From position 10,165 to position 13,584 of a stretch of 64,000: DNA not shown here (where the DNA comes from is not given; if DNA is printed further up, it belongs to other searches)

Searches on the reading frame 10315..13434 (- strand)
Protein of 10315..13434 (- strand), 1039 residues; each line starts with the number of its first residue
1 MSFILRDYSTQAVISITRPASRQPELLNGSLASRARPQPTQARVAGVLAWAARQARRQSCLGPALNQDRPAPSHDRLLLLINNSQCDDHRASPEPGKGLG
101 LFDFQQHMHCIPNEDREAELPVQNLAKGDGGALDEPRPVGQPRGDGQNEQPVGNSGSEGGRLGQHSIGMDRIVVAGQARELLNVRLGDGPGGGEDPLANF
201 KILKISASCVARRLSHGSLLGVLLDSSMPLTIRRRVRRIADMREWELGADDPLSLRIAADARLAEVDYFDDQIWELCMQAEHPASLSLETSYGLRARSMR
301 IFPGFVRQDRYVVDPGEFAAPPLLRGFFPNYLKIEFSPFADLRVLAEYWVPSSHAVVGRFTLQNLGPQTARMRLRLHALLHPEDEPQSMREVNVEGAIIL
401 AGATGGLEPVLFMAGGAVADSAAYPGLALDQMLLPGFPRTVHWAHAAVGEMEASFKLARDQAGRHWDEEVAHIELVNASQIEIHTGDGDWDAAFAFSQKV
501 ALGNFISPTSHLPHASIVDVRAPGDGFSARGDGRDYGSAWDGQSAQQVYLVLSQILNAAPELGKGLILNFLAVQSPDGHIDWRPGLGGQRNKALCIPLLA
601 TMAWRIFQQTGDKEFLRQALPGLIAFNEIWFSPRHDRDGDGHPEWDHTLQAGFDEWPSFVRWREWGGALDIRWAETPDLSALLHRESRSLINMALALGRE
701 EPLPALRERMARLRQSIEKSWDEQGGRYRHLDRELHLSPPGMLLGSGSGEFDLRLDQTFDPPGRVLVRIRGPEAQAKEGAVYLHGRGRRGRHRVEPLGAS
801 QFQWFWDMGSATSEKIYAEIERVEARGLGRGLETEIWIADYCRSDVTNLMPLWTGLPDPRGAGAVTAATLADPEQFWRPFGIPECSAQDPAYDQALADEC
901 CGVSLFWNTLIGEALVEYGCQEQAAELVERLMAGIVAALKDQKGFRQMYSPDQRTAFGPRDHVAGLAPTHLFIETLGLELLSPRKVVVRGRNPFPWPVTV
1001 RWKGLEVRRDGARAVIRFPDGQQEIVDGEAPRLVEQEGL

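Call 40: search_protein_families(library=pfam, proteins=[window:10315-13434:-], max_evalue=0.00001)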
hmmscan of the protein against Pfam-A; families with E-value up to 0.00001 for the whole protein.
window:10315-13434:- (1039 aa): 1 family
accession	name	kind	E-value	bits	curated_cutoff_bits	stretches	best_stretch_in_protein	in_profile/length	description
PF22422.2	MGH1-like_GH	-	4.1e-23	83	27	2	591-733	62-230/356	Mannosylglycerate hydrolase MGH1-like glycoside hydrolase domain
